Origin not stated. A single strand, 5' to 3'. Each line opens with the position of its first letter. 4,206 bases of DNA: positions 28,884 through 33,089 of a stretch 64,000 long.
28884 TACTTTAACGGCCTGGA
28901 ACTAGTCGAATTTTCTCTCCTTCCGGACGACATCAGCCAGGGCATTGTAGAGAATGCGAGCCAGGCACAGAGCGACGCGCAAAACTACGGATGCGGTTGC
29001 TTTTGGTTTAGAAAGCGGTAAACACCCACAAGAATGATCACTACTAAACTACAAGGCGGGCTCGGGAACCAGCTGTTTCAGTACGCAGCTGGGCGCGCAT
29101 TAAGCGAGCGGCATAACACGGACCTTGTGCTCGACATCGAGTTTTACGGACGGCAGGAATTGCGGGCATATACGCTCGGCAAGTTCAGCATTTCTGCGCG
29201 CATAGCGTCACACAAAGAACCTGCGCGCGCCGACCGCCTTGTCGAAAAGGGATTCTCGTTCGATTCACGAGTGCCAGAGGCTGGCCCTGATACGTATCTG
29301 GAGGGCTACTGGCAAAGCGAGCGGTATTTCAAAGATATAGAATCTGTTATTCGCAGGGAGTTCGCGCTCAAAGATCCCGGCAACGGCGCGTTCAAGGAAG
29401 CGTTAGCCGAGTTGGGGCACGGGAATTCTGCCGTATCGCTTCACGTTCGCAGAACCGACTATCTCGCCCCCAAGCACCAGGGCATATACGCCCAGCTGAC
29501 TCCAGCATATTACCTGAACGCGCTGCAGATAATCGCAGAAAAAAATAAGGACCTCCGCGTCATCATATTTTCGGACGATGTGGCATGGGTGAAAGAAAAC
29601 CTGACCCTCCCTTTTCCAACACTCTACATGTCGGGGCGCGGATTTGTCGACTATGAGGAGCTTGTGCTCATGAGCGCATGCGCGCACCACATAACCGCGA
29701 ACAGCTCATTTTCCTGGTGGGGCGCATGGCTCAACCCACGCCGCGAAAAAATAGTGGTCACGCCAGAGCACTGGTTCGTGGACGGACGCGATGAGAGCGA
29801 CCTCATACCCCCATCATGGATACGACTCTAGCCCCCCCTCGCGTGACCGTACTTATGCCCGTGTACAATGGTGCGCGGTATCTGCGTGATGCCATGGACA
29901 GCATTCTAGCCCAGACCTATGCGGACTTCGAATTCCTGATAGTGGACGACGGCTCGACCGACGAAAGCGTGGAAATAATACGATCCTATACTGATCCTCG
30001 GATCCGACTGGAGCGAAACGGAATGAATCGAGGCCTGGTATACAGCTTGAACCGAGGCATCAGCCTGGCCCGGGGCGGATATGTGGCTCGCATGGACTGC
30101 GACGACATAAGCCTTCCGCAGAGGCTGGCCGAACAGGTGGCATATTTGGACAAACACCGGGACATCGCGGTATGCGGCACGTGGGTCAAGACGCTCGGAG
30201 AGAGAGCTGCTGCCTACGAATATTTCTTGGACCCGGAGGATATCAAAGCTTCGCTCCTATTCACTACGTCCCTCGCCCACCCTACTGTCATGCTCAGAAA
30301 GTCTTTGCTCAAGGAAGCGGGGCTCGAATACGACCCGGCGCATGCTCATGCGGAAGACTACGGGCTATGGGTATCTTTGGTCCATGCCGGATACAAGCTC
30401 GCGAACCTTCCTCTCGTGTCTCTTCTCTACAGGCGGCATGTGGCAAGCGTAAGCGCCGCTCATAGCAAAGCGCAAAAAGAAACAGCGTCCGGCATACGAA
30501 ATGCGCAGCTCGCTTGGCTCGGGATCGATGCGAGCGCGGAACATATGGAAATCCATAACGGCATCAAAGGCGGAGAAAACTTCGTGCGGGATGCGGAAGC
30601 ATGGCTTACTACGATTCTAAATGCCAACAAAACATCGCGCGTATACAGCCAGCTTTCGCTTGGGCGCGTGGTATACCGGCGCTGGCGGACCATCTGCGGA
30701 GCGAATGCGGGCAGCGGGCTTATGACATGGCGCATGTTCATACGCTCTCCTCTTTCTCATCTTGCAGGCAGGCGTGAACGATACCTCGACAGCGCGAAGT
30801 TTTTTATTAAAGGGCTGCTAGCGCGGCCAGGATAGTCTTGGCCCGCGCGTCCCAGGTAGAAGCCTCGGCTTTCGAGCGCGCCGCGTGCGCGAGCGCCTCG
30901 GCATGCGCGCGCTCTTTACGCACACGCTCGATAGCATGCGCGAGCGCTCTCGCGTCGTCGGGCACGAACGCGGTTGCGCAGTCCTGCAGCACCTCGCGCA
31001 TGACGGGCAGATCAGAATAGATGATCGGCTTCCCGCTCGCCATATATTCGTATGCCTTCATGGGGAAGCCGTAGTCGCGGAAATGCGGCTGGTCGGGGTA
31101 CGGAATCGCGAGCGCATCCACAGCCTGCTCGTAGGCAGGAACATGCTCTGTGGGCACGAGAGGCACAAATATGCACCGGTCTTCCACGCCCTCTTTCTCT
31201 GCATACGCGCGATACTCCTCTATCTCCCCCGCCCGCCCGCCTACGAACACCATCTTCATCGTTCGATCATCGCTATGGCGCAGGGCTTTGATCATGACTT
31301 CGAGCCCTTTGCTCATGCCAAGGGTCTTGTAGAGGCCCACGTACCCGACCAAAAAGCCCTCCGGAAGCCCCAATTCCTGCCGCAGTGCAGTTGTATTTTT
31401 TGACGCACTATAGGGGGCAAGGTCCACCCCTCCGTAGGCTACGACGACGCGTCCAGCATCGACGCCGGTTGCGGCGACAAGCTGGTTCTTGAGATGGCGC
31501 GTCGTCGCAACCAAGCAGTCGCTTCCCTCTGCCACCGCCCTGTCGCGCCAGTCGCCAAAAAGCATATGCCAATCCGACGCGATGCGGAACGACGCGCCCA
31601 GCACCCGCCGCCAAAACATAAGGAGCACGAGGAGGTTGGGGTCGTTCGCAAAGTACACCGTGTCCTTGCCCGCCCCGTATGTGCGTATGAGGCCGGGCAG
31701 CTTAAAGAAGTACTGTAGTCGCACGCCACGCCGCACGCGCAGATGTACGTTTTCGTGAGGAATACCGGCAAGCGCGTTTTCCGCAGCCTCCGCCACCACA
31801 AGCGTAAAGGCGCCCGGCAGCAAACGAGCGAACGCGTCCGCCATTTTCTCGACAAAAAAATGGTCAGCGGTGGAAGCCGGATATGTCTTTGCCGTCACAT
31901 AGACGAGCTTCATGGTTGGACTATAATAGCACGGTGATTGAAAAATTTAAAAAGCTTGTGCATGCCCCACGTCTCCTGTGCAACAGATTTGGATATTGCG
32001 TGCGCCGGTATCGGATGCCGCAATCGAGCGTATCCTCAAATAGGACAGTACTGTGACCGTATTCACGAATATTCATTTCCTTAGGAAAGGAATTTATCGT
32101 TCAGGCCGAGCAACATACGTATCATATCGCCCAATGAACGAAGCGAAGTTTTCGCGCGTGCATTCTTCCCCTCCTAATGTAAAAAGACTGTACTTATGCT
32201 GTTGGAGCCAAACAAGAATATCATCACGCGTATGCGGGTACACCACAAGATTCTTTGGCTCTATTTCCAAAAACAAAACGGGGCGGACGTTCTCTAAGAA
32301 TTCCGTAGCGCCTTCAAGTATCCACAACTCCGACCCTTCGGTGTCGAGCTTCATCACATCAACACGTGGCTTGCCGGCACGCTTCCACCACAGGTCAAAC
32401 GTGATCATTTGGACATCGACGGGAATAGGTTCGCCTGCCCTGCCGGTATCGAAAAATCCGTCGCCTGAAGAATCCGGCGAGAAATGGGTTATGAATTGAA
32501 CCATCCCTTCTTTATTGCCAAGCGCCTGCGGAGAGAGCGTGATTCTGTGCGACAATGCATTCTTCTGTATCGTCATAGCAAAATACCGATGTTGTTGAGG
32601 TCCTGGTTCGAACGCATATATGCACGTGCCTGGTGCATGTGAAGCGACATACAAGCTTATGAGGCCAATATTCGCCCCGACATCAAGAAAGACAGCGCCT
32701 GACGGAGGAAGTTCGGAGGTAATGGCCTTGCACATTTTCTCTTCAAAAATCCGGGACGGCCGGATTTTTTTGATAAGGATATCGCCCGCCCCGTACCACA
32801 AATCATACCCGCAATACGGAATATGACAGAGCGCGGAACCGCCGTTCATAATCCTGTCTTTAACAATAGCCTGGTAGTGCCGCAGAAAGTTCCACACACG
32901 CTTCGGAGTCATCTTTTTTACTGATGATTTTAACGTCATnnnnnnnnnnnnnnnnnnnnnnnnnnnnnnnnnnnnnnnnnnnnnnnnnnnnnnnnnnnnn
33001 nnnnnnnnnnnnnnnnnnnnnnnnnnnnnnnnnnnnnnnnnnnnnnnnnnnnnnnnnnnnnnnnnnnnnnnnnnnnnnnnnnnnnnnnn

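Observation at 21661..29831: Homologs of both H. pylori Lewis-antigen fucosyltransferases (GT10 alpha-1,3 and GT11 alpha-1,2) next to GDP-fucose synthesis genes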

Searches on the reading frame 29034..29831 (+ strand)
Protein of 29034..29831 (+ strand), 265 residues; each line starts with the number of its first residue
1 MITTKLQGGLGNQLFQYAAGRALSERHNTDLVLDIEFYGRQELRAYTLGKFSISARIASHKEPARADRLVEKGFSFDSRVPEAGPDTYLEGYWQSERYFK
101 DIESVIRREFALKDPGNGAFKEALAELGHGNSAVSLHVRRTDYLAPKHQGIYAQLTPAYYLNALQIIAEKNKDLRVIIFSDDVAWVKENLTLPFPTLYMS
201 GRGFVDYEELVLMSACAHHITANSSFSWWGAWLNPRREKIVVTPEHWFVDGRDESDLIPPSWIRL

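Call 3: search_protein_families(library=pfam, proteins=[window:29034-29831:+], max_evalue=0.01)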
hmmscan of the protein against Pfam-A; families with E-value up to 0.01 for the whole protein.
window:29034-29831:+ (265 aa): 1 family
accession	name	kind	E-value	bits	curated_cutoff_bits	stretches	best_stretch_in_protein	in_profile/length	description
PF01531.22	Glyco_transf_11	-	2.1e-27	96.6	23.9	1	87-262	124-294/298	Glycosyl transferase family 11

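Call 9: search_solved_structures(query=window:29034-29831:+, max_evalue=1, show_alignments=3)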
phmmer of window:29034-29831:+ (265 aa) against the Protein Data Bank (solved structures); distinct sequences matched with E-value up to 1: 0.

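Call 11: find_homologous_proteins(query=window:29034-29831:+)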
Query window:29034-29831:+ (265 aa): 7995 proteins with E <= 0.001 among 8000 candidates; the best 120 are listed.
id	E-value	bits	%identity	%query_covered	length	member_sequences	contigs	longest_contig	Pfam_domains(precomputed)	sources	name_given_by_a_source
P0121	3.2e-178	609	100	100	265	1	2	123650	PF01531.23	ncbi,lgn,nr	ncbi:MAG TPA: alpha-1,2-fucosyltransferase [Candidatus Paceibacterota bacterium]|nr:alpha-1,2-fucosy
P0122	2.5e-93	331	56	100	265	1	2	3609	PF01531.23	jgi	jgi:hypothetical protein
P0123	2.8e-83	298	51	100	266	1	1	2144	PF01531.23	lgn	-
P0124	1.1e-78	283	50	100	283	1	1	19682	PF01531.23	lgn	-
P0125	1.8e-78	282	48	100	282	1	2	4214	PF01531.23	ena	-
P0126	1.3e-76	276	54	100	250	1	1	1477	PF01531.23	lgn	-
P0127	9.5e-75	270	47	100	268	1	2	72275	PF01531.23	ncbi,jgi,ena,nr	ncbi:MAG: alpha-1,2-fucosyltransferase [Candidatus Pacebacteria bacterium]|jgi:hypothetical protein|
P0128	2.0e-73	266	49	100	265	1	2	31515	PF01531.23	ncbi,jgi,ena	-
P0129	5.2e-73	264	47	100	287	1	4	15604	PF01531.23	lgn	-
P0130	6.1e-73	264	49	100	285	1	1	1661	PF01531.23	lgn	-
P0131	5.8e-72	261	46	100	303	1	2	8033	PF01531.23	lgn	-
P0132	8.2e-72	260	45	100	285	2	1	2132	PF01531.23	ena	-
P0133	1.1e-71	260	47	100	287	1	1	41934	PF01531.23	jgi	jgi:hypothetical protein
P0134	1.6e-71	259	50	100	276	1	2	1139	PF01531.23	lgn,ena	-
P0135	2.3e-71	259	45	100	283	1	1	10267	PF01531.23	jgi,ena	-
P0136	3.0e-71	258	44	100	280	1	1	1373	PF01531.23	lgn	-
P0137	4.2e-71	258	44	100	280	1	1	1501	PF01531.23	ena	-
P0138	5.6e-71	257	43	100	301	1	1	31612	PF01531.23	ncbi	-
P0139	6.2e-71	257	45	100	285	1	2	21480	PF01531.23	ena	-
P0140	7.5e-71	257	44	100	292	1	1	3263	PF01531.23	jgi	jgi:hypothetical protein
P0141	7.6e-70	254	45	100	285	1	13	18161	PF01531.23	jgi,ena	-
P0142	8.0e-70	254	45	100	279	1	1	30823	PF01531.23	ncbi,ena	-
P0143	9.2e-70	253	44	100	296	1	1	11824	PF01531.23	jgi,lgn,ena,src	-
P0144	9.3e-70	253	47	100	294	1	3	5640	PF01531.23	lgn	-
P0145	1.1e-69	253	45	100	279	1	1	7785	PF01531.23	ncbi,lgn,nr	ncbi:MAG: alpha-1,2-fucosyltransferase [Candidatus Parcubacteria bacterium]|nr:alpha-1,2-fucosyltran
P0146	1.2e-69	253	45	100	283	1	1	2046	PF01531.23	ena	-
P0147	2.4e-69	252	45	100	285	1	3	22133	PF01531.23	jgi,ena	-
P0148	2.9e-69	252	46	100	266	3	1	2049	PF01531.23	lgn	-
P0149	5.4e-69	251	48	100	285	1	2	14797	PF01531.23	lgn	-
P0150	5.4e-69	251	47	100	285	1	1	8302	PF01531.23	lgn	-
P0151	5.9e-69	251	44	100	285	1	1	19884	PF01531.23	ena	-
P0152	1.7e-68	249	48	100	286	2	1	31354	PF01531.23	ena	-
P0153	1.8e-68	249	46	100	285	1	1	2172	PF01531.23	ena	-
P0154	2.1e-68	249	45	100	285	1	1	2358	PF01531.23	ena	-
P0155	2.2e-68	249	45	100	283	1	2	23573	PF01531.23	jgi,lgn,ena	-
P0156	3.4e-68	248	44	100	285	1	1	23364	PF01531.23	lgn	-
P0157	5.5e-68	248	45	100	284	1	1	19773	PF01531.23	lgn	-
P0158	6.2e-68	248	48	100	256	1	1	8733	PF01531.23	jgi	jgi:hypothetical protein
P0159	7.9e-68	247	50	100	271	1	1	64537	PF01531.23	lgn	-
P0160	1.0e-67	247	44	100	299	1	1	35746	PF01531.23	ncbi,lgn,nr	ncbi:alpha-1,2-fucosyltransferase [Candidatus Uhrbacteria bacterium]|nr:alpha-1,2-fucosyltransferase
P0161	1.3e-67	246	47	100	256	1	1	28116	PF01531.23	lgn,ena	-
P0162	2.6e-67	245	44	100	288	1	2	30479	PF01531.23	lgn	-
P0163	7.3e-67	244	41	100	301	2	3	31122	PF01531.23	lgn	-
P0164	1.0e-66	244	47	100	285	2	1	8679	PF01531.23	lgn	-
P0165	1.1e-66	243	44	100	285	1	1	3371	PF01531.23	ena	-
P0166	1.5e-66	243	44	100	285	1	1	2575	PF01531.23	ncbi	-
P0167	2.1e-66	242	44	100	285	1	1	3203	PF01531.23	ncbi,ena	ncbi:MAG: alpha-1,2-fucosyltransferase [Patescibacteria group bacterium]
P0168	2.2e-66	242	43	100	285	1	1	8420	PF01531.23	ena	-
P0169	2.7e-66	242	45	100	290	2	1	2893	PF01531.23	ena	-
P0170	2.9e-66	242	46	100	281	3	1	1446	PF01531.23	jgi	jgi:hypothetical protein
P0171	3.0e-66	242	43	100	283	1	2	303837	PF01531.23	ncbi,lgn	-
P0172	3.2e-66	242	44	100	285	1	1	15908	PF01531.23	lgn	-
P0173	3.3e-66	242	44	100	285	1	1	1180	PF01531.23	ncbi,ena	ncbi:MAG: alpha-1,2-fucosyltransferase [Patescibacteria group bacterium]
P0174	3.4e-66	242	43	100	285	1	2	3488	PF01531.23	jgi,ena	-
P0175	4.1e-66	242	42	100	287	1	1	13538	PF01531.23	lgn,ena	-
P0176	4.8e-66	241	44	100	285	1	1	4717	PF01531.23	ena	-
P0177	5.7e-66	241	43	100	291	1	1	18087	PF01531.23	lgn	-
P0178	8.5e-66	240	43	100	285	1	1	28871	PF01531.23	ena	-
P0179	8.9e-66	240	47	100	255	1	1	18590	PF01531.23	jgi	jgi:hypothetical protein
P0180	9.4e-66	240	43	100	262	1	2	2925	PF01531.23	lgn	-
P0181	1.1e-65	240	46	100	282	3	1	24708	PF01531.23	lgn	-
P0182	1.3e-65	240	44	100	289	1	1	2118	PF01531.23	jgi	-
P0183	1.4e-65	240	45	100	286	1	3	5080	PF01531.23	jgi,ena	-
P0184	1.4e-65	240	43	100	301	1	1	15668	PF01531.23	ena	-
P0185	2.1e-65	239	44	100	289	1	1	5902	PF01531.23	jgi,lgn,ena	-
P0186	2.2e-65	239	43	100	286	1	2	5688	PF01531.23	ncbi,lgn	-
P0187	2.4e-65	239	46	100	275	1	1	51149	PF01531.23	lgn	-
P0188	2.6e-65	239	43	100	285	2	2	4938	PF01531.23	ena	-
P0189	2.7e-65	239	43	100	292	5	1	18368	PF01531.23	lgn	-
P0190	3.2e-65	239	44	100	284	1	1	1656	PF01531.23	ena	-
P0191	3.6e-65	238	46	100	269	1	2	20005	PF01531.23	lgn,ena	-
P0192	3.7e-65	238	43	100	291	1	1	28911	PF01531.23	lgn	-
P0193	4.0e-65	238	44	100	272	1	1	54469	PF01531.23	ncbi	-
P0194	4.4e-65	238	45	100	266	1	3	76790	PF01531.23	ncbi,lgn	-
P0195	5.8e-65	238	45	100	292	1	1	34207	PF01531.23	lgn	-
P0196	6.3e-65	238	42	98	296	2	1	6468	PF01531.23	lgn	-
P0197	6.5e-65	238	47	100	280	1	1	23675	PF01531.23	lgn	-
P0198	6.8e-65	238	43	100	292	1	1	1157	PF01531.23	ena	-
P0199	6.9e-65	238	42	100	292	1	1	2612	PF01531.23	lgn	-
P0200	7.6e-65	237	44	99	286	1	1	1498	PF01531.23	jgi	jgi:hypothetical protein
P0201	7.9e-65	237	44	100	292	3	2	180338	PF01531.23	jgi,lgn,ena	-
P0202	9.8e-65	237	45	100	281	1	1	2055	PF01531.23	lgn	-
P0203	1.0e-64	237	50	74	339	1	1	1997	PF01531.23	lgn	-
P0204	1.4e-64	237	44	100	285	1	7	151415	PF01531.23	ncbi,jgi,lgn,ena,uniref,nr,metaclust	ncbi:hypothetical protein A2303_04680 [Candidatus Falkowbacteria bacterium RIFOXYB2_FULL_47_14]|unir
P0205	1.5e-64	236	45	100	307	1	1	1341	PF01531.23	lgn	-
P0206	1.5e-64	236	45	100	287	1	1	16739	PF01531.23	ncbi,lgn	-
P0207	1.7e-64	236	42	100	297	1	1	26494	PF01531.23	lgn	-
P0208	1.8e-64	236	43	100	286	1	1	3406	PF01531.23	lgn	-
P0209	1.8e-64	236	45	97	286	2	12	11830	PF01531.23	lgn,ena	-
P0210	1.9e-64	236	43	100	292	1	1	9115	PF01531.23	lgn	-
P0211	2.1e-64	236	46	100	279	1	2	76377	PF01531.23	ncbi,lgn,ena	-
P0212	2.1e-64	236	45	100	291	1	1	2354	PF01531.23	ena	-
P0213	2.9e-64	235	42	99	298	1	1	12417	PF01531.23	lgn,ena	-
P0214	3.0e-64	235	44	99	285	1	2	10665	PF01531.23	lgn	-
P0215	3.3e-64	235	43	100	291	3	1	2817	PF01531.23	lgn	-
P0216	3.5e-64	235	45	100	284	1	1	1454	PF01531.23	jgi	jgi:hypothetical protein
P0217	3.9e-64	235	42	100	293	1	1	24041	PF01531.23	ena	-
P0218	4.3e-64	235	46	100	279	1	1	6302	PF01531.23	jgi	-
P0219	4.5e-64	235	44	100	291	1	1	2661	PF01531.23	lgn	-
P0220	4.9e-64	235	45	100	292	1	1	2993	PF01531.23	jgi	jgi:hypothetical protein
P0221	5.0e-64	235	43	100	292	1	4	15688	PF01531.23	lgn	-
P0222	5.1e-64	235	42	100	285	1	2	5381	PF01531.23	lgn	-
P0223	6.8e-64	234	45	100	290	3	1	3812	PF01531.23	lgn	-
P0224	7.2e-64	234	44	100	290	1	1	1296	PF01531.23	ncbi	-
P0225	7.4e-64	234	44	100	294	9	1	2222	PF01531.23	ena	-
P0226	1.3e-63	233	45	100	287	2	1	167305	PF01531.23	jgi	jgi:hypothetical protein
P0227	1.4e-63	233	43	100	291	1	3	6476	PF01531.23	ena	-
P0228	1.4e-63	233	44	100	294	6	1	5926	PF01531.23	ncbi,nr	ncbi:MAG: alpha-1,2-fucosyltransferase [Chlorobium sp.]|nr:alpha-1,2-fucosyltransferase [Chlorobium 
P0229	1.5e-63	233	43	100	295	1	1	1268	PF01531.23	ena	-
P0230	1.7e-63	233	50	74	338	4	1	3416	PF01531.23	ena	-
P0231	1.8e-63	233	42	100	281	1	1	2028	PF01531.23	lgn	-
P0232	1.8e-63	233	42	100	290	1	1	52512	PF01531.23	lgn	-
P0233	2.2e-63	233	42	100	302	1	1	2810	PF01531.23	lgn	-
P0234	2.2e-63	233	43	100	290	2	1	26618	PF01531.23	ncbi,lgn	-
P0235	2.3e-63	232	42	100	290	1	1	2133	PF01531.23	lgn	-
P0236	2.4e-63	232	43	100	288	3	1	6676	PF01531.23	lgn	-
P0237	2.5e-63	232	43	100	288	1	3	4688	PF01531.23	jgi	jgi:hypothetical protein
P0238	2.5e-63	232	44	100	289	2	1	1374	PF01531.23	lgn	-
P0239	2.6e-63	232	44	100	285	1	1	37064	PF01531.23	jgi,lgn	jgi:hypothetical protein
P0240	2.6e-63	232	44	100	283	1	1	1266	PF01531.23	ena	-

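Call 13: search_protein_families(library=ncbifam, proteins=[window:29034-29831:+], max_evalue=0.001)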
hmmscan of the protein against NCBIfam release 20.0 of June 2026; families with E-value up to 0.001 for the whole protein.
window:29034-29831:+ (265 aa): 0 families

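Call 73: predict_structure(alignment_id=A6)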
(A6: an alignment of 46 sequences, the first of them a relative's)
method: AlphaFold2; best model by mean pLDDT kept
length: 265 residues; sequences in the alignment: 46
mean_pLDDT: 95.2   pTM: 0.93
mean pLDDT of the five models: 95.2, 94.9, 94.9, 94.6, 93.8
residues with pLDDT >= 90: 242; 70-90: 22; 50-70: 1; < 50: 0
segments of 3 or more residues with pLDDT < 50: none
pLDDT, mean of each block of 10 residues (from residue 1): 97 98 98 95 94 95 83 95 97 98 98 95 89 95 91 95 97 96 96 96 95 98 98 97 96 93 97
secondary structure, 60 per line:
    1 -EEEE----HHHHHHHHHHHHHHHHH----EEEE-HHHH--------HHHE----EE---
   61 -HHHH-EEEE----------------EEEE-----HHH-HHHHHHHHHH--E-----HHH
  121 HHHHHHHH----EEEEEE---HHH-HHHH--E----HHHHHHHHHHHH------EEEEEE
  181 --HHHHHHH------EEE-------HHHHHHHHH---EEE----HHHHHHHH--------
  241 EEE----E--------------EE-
elements in order: E2-5 H10-26 E31-34 H36-39 H62-65 E67-70 E87-90 H100-109 H118-128 E133-138 H146-149 H157-168 E175-180 H183-189 E196-198 H206-214 E218-220 H225-232 E241-243

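Call 76: fold_search(model_id=the predicted structure, library=pdb)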
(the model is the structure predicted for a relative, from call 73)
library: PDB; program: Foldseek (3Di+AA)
matches with E <= 10: 928; with E <= 0.001: 68
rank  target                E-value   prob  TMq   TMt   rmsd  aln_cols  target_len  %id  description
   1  6tkv_B                3.1e-07  1.00  0.53  0.34   6.3       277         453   14  Crystal structure of the human FUT8 in complex with GDP and a biantennary complex N-glycan (released 2020-01-29)
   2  9l65_B                4.7e-07  1.00  0.49  0.32   7.4       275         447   12  A novel allosteric covalent inhibitory site of fucosyltransferase 8 revealed by crystal structures (released 2026-01-07)
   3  6x5h_A                6.0e-07  1.00  0.54  0.34   6.1       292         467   11  Human Alpha-1,6-fucosyltransferase (FUT8) bound to GDP (released 2020-10-07)
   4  6tkv_A                1.0e-06  1.00  0.55  0.34   6.4       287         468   11  Crystal structure of the human FUT8 in complex with GDP and a biantennary complex N-glycan (released 2020-01-29)
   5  3six                  1.2e-06  1.00  0.52  0.48   8.0       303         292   15  Crystal structure of NodZ alpha-1,6-fucosyltransferase soaked with GDP-fucose (released 2012-02-08)
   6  6vld_G                1.7e-06  1.00  0.49  0.31   7.6       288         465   14  Crystal structure of human alpha 1,6-fucosyltransferase, FUT8 bound to GDP and A2SGP (released 2020-02-26)
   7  6vlg_A                1.8e-06  1.00  0.51  0.31   7.6       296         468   11  Crystal structure of mouse alpha 1,6-fucosyltransferase, FUT8 bound to GDP (released 2020-02-26)
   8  2hhc                  2.1e-06  1.00  0.52  0.48   6.5       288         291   13  Crystal structure of fucosyltransferase NodZ from Bradyrhizobium (released 2007-07-17)
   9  5foe_A                3.3e-06  1.00  0.43  0.29  11.7       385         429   12  Crystal structure of the C. elegans Protein O-fucosyltransferase 2 (CePOFUT2) double mutant (R298K-R299K) in complex w (released 2016-01-27)
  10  2hlh                  3.5e-06  1.00  0.50  0.47   7.8       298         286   13  Crystal structure of fucosyltransferase NodZ from Bradyrhizobium (released 2007-07-17)
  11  9l62_B                3.8e-06  1.00  0.51  0.32   6.6       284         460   12  A novel allosteric covalent inhibitory site of fucosyltransferase 8 revealed by crystal structures (released 2026-01-07)
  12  3tov_B                3.8e-06  1.00  0.44  0.36  10.7       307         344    8  The crystal structure of the glycosyl transferase family 9 from Veillonella parvula DSM 2008 (released 2011-09-21)
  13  8ay1_A                4.5e-06  1.00  0.44  0.30  10.4       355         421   11  Crystal structure of the C. elegans POFUT2 (CePoFUT2) triple mutant (R298K-R299K-A418C) in complex with the Rattus nor (released 2022-10-26)
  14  6vld_A                4.8e-06  1.00  0.54  0.33   6.4       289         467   12  Crystal structure of human alpha 1,6-fucosyltransferase, FUT8 bound to GDP and A2SGP (released 2020-02-26)
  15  5kwk_A                5.3e-06  1.00  0.51  0.34   7.6       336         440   11  The structure of Arabidopsis thaliana FUT1 in complex with GDP (released 2016-09-28)
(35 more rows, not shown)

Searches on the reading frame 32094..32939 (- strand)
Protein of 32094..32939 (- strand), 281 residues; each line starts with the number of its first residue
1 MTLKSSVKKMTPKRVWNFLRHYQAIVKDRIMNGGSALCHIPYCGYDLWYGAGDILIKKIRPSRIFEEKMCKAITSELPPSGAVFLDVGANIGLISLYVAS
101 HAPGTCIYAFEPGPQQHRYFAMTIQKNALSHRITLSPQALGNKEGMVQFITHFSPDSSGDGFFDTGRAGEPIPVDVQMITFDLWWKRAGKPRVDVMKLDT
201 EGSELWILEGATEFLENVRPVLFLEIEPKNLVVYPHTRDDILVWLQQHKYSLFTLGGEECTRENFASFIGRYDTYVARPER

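Call 4: search_protein_families(library=pfam, proteins=[window:32094-32939:-], max_evalue=0.01)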
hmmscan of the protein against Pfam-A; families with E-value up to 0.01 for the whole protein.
window:32094-32939:- (281 aa): 3 families
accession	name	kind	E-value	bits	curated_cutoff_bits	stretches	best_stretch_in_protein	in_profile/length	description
PF05050.19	Methyltransf_21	-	1.4e-17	64.8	22.7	1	86-251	1-172/173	Methyltransferase FkbM domain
PF02475.24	TRM5-TYW2_MTfase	-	0.0009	19.7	28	1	80-134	36-90/164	TRM5/TYW2 methyltransferase domain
PF05575.17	V_cholerae_RfbT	-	0.0059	16.4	27.9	0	82-217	81-216/286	Vibrio cholerae RfbT protein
